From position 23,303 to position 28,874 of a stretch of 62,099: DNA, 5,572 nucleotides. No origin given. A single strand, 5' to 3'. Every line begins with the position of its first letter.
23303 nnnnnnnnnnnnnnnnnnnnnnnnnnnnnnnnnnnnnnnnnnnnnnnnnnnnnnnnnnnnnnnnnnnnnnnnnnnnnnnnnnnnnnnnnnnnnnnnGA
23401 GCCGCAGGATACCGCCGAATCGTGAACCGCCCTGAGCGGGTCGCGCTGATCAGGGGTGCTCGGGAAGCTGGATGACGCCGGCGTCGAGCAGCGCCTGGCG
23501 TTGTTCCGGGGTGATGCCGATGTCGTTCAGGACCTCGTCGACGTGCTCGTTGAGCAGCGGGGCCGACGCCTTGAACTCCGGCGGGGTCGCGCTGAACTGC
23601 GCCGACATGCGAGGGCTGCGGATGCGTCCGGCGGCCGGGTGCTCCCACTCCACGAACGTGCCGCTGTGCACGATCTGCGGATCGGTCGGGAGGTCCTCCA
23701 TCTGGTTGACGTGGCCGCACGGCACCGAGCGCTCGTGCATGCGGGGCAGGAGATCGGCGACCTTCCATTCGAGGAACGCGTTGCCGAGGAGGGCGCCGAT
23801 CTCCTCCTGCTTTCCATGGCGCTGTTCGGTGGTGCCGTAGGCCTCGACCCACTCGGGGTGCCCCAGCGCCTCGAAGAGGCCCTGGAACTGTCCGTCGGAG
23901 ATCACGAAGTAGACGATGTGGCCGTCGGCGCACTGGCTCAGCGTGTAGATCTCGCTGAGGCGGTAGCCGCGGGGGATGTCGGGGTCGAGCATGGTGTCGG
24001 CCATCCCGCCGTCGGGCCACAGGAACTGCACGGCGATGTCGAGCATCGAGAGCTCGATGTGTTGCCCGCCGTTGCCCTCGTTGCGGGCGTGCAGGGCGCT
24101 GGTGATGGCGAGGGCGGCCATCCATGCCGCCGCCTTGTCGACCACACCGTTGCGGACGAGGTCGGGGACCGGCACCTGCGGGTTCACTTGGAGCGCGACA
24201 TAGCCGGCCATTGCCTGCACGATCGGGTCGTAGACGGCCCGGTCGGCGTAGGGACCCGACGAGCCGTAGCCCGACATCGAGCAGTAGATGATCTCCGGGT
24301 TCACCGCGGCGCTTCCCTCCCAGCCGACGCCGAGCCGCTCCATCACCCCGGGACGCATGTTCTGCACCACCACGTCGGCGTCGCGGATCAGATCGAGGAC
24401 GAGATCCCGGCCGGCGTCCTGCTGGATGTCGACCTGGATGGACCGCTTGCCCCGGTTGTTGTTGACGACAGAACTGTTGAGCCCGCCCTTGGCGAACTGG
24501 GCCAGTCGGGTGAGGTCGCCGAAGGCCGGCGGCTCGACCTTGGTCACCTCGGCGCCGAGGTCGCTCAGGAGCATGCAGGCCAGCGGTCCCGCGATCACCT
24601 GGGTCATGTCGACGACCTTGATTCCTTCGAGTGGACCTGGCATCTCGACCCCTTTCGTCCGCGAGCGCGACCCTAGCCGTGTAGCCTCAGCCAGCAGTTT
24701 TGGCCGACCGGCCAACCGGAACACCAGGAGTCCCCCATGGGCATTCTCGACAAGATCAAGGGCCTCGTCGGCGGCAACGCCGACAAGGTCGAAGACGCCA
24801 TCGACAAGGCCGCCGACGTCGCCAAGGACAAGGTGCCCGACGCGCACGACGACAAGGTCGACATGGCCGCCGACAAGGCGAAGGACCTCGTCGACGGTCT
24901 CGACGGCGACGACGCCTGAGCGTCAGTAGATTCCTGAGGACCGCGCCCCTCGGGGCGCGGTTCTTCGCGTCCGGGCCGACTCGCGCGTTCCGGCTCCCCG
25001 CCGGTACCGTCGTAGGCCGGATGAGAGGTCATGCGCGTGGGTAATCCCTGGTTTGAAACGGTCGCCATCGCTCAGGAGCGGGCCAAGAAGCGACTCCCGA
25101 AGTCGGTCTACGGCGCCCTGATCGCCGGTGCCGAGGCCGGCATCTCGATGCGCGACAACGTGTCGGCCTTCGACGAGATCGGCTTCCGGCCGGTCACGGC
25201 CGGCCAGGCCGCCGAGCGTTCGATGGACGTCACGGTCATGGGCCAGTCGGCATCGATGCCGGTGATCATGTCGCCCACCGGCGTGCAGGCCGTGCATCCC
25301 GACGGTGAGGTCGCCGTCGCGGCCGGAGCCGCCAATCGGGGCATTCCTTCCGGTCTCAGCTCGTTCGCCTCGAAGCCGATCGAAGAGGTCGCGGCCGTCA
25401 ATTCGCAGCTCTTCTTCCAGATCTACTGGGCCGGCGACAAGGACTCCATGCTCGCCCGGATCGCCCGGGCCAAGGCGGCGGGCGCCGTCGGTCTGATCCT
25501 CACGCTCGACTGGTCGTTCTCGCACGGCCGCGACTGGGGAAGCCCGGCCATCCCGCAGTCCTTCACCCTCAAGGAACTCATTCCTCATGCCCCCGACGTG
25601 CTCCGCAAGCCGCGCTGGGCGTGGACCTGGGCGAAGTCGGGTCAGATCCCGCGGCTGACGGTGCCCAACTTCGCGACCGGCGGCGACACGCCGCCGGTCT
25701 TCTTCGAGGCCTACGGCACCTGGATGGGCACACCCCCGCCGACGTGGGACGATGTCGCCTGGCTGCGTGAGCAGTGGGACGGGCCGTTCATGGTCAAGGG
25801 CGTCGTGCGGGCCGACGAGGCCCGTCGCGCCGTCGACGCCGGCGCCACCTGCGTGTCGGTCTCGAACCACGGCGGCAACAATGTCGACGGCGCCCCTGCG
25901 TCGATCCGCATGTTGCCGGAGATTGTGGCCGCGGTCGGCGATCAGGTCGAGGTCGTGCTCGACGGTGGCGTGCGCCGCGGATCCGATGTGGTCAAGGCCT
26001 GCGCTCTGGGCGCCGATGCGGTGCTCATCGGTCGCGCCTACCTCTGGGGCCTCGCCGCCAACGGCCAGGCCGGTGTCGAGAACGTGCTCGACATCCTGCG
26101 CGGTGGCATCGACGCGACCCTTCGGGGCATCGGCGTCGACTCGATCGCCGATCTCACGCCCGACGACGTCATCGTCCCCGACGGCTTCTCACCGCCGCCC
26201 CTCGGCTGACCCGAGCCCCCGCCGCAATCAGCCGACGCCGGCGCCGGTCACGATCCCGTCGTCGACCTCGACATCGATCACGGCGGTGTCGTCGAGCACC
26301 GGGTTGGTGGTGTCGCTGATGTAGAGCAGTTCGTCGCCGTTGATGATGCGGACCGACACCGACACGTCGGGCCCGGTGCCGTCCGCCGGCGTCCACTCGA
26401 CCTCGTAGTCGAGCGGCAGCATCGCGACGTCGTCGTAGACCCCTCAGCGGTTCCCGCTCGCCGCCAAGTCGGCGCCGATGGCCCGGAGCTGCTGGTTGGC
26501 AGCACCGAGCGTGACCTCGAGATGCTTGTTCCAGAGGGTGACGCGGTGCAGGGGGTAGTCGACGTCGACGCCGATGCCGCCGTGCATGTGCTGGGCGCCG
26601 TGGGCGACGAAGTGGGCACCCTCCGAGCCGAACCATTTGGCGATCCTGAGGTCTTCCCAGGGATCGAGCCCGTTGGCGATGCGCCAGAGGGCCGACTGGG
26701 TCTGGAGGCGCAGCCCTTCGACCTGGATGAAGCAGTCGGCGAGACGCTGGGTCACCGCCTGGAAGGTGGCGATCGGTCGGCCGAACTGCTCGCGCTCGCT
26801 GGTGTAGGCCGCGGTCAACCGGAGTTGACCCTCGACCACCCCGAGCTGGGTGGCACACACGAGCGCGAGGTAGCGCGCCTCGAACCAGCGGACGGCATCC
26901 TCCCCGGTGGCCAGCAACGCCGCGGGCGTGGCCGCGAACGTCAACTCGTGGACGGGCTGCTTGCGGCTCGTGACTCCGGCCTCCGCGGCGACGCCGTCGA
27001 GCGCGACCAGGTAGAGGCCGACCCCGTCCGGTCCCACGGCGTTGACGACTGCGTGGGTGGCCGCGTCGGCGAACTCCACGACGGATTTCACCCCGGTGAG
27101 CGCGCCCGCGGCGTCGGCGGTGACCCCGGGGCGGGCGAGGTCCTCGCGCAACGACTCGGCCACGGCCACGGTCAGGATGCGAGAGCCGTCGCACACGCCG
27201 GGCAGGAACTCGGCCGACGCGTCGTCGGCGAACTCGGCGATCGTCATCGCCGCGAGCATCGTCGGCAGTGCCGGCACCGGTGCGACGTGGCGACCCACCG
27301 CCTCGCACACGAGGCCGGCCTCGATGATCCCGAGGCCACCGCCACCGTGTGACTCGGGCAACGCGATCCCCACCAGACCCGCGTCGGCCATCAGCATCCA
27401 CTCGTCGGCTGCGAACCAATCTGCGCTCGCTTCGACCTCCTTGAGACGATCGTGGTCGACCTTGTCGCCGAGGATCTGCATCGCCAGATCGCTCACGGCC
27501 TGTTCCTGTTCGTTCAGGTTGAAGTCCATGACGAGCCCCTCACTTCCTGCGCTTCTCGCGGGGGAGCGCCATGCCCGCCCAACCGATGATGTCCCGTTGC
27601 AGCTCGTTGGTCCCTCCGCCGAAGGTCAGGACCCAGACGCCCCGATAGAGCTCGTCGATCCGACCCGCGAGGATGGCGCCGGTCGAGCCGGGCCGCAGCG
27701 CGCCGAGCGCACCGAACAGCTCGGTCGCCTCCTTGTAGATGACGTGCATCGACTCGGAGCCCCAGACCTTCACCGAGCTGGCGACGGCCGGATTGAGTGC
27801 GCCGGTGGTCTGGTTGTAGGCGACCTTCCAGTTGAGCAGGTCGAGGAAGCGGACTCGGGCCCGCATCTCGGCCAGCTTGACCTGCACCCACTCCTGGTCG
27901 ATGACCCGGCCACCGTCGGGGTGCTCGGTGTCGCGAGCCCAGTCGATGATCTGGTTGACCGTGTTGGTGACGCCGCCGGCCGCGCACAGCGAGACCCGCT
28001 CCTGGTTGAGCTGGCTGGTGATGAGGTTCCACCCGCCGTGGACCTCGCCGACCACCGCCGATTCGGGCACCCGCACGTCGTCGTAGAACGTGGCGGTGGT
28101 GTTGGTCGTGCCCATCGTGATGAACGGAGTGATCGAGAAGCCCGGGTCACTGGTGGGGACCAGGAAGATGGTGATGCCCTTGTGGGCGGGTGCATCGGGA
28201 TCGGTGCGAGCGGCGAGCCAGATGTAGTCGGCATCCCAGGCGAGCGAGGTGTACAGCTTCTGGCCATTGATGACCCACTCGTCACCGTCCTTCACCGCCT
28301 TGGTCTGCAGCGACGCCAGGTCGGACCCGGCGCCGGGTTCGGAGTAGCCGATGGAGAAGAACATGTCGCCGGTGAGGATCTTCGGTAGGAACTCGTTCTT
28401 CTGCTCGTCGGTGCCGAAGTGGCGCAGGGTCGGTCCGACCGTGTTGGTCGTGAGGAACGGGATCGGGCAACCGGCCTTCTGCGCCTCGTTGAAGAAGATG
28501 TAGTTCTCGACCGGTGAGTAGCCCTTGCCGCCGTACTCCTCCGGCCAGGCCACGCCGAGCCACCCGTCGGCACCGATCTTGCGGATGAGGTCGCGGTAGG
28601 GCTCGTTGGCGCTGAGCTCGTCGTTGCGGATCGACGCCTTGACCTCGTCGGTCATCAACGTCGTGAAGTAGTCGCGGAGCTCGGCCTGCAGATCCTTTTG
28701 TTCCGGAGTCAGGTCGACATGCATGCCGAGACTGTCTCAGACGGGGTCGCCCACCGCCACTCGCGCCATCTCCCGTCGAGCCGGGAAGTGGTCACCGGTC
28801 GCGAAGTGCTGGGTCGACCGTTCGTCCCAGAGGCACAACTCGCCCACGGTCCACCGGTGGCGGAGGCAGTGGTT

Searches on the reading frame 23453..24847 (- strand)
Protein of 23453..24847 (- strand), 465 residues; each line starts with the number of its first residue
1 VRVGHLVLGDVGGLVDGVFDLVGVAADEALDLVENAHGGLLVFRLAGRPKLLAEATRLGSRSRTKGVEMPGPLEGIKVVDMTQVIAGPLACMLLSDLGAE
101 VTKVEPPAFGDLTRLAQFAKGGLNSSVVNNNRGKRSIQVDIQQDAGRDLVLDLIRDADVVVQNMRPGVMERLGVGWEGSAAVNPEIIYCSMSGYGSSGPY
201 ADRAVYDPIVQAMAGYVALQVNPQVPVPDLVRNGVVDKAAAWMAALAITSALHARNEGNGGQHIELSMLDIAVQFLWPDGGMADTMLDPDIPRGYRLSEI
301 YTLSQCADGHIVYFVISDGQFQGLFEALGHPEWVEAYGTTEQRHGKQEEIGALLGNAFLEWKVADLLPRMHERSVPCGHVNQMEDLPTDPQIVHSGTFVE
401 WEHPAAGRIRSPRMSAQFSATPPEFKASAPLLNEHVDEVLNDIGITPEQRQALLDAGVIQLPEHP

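Call 6: search_protein_families(library=ncbifam, proteins=[window:23453-24847:-], max_evalue=0.00001)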
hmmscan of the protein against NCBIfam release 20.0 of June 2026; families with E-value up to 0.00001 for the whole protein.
window:23453-24847:- (465 aa): 7 families
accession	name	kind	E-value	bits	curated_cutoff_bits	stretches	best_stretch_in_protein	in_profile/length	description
NF052585.1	SucGlutTfsCaiB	equivalog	3e-66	223.7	750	1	71-443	6-388/394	succinate--glutarate CoA-transferase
NF003809.0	PRK05398.1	subfamily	1.5e-62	211.5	442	2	71-272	3-204/416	formyl-CoA transferase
TIGR03253.1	oxalate_frc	equivalog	8.3e-61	205.9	504.2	2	72-271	3-202/416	formyl-CoA transferase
NF041294.1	Scnl_mescCoAtase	equivalog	6.8e-58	196.6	700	1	72-440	3-380/381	succinyl-CoA:mesaconate CoA-transferase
NF008511.0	PRK11430.1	equivalog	5.9e-49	167.2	522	1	68-393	5-333/381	CoA:oxalate CoA-transferase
NF002914.1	PRK03525.1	equivalog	2.4e-38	132.1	413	1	71-460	8-398/400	L-carnitine CoA-transferase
TIGR04253.1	mesacon_CoA_iso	equivalog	1.5e-17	63.7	725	1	72-459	2-400/403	2-methylfumaryl-CoA isomerase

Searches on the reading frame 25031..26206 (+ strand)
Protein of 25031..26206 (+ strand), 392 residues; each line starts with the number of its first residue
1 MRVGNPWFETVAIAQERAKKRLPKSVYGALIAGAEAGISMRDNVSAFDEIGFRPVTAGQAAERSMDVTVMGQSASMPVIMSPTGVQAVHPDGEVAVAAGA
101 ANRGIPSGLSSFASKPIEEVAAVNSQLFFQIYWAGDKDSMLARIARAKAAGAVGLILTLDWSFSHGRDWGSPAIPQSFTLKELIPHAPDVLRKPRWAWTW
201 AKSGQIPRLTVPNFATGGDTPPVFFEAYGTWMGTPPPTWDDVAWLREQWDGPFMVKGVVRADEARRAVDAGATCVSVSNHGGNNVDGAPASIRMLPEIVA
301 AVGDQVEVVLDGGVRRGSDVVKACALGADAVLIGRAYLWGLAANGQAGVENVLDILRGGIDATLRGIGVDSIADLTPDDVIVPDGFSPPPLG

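Call 6: search_protein_families(library=ncbifam, proteins=[window:25031-26206:+], max_evalue=0.00001)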
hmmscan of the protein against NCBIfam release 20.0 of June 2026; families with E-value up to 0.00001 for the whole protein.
window:25031-26206:+ (392 aa): 6 families
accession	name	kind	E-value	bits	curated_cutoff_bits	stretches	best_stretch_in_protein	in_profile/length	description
TIGR03966.1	actino_HemFlav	equivalog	1.2e-195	649.6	470.85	1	5-387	2-384/385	pre-mycofactocin synthase MftD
NF008398.0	PRK11197.1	subfamily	5.7e-75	252.4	376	1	16-380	11-375/381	L-lactate dehydrogenase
NF033901.1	L_lactate_LldD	exception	5.6e-68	229.7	550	1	17-379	12-374/377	FMN-dependent L-lactate dehydrogenase LldD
TIGR02708.1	L_lactate_ox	equivalog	1.4e-44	152.6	645.5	2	242-375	220-353/367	L-lactate oxidase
TIGR02151.1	IPP_isom_2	equivalog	5.2e-08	32.2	281.3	1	302-381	256-335/338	type 2 isopentenyl-diphosphate Delta-isomerase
NF041303.1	Indglycph_syn_Halo_TrpC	equivalog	4e-06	26.3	380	1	259-338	160-237/250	indole-3-glycerol phosphate synthase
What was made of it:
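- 25031..26209 (+): mftD, pre-mycofactocin synthase, 5.9 kb downstream of mftC. TIGR03966 650 bits (cut-off 471), model positions 2-384 of 385 (call 6).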

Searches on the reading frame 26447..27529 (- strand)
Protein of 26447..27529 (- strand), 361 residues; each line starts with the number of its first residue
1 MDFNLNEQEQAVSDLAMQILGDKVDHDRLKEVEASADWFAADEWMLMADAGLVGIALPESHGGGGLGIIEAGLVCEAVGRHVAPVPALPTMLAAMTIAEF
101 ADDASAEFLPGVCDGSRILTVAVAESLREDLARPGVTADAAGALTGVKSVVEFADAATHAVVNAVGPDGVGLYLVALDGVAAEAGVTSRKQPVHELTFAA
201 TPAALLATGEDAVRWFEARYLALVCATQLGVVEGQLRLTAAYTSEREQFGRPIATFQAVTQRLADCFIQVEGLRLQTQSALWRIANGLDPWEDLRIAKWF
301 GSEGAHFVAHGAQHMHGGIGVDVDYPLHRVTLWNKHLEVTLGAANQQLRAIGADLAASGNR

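Call 6: search_protein_families(library=ncbifam, proteins=[window:26447-27529:-], max_evalue=0.00001)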
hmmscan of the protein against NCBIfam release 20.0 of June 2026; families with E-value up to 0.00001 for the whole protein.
window:26447-27529:- (361 aa): 12 families
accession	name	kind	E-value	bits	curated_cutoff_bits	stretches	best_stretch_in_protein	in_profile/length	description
NF042972.1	AcrlCoAredClosAcrC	equivalog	2.1e-27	95.8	640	2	224-342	245-363/378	acryloyl-CoA reductase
TIGR03203.1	pimD_small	equivalog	3.3e-26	92.3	652.7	1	2-349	1-370/378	pimeloyl-CoA dehydrogenase small subunit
NF053553.1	prodigi_MBC_PigA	equivalog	3.1e-22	79.2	500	2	225-332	249-356/381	prodigiosin MBC biosynthesis dehydrogenase PigA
NF050027.1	acylCoADhIpdE2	equivalog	3.6e-21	76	450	2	223-351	183-306/311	acyl-CoA dehydrogenase IpdE2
NF045652.1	ProlPCPDhRedW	equivalog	5e-21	75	650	1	9-321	8-340/376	L-prolyl-[peptidyl-carrier protein] dehydrogenase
NF042439.1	SulpropCoADesulf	equivalog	2.4e-19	69.3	600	1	226-344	240-359/379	3-sulfinopropanoyl-CoA desulfinase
TIGR03207.1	cyc_hxne_CoA_dh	equivalog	3.8e-17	62.1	575.35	1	222-324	239-341/372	cyclohexanecarboxyl-CoA dehydrogenase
NF008997.0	PRK12341.1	equivalog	1e-15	57.7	537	1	223-336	244-355/382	acyl-CoA dehydrogenase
NF002885.1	PRK03354.1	equivalog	5.8e-15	55.2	540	1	223-330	241-348/378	crotonobetainyl-CoA dehydrogenase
NF045552.1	GlutCoADH_Des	equivalog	1.2e-14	54.3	470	1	225-331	248-355/387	glutaryl-CoA dehydrogenase Acd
NF043006.1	CyhCrbnylCoADH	equivalog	1.7e-12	47.1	650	1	224-350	244-369/380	cyclohexane-1-carbonyl-CoA dehydrogenase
NF058590.1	AcCoDHFadEBacil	equivalog_domain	3.6e-12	45.6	600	0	226-327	262-382/586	acyl-CoA dehydrogenase FadE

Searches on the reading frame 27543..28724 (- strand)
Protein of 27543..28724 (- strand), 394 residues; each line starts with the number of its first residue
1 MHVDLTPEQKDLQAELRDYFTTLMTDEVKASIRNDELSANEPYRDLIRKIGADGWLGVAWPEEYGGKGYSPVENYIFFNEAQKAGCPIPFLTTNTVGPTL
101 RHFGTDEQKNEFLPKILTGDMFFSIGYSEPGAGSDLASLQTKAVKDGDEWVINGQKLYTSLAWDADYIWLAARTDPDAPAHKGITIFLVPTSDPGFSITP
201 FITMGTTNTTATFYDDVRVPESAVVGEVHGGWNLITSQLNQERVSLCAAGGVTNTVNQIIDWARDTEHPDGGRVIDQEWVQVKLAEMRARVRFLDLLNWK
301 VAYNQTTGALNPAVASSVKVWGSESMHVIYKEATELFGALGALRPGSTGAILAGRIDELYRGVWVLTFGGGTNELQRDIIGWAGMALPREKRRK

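Call 6: search_protein_families(library=ncbifam, proteins=[window:27543-28724:-], max_evalue=0.00001)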
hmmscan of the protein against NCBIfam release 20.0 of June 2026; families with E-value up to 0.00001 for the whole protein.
window:27543-28724:- (394 aa): 20 families
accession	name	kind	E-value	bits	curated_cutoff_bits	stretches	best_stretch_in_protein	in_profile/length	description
TIGR03204.1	pimC_large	equivalog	5.8e-60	203.2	623.85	1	6-383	5-391/395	pimeloyl-CoA dehydrogenase large subunit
NF042972.1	AcrlCoAredClosAcrC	equivalog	5.9e-42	143.7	640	1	1-344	1-344/378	acryloyl-CoA reductase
NF008997.0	PRK12341.1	equivalog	7e-39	134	537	1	1-376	1-368/382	acyl-CoA dehydrogenase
NF045652.1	ProlPCPDhRedW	equivalog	6.8e-36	123.9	650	1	15-380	6-369/376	L-prolyl-[peptidyl-carrier protein] dehydrogenase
NF045552.1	GlutCoADH_Des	equivalog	1.7e-34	119.6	470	1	1-341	1-344/387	glutaryl-CoA dehydrogenase Acd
TIGR03207.1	cyc_hxne_CoA_dh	equivalog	4.8e-30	104.5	575.35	1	42-381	33-368/372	cyclohexanecarboxyl-CoA dehydrogenase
NF042439.1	SulpropCoADesulf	equivalog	5.1e-30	104.5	600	1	28-381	12-367/379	3-sulfinopropanoyl-CoA desulfinase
NF053553.1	prodigi_MBC_PigA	equivalog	1.4e-29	103.4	500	1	1-380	1-375/381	prodigiosin MBC biosynthesis dehydrogenase PigA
NF058590.1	AcCoDHFadEBacil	equivalog_domain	8.7e-29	100.5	600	1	4-294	20-309/586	acyl-CoA dehydrogenase FadE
NF043006.1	CyhCrbnylCoADH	equivalog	1.4e-27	96.7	650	1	54-344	48-343/380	cyclohexane-1-carbonyl-CoA dehydrogenase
NF002885.1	PRK03354.1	equivalog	6.6e-27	94.5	540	1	2-376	2-365/378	crotonobetainyl-CoA dehydrogenase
TIGR03203.1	pimD_small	equivalog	3.6e-25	88.9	652.7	1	44-257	40-256/378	pimeloyl-CoA dehydrogenase small subunit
NF037942.1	ac_ACP_DH_MbtN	equivalog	2.6e-21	75.8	700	1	16-380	5-361/376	mycobactin biosynthesis acyl-ACP dehydrogenase MbtN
NF007000.1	PRK09463.1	subfamily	3.9e-19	68.5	600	1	45-338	77-394/726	acyl-CoA dehydrogenase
NF052270.1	Staph_DH_FadE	equivalog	3.5e-18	65.5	600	1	23-326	35-343/400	acyl-CoA dehydrogenase FadE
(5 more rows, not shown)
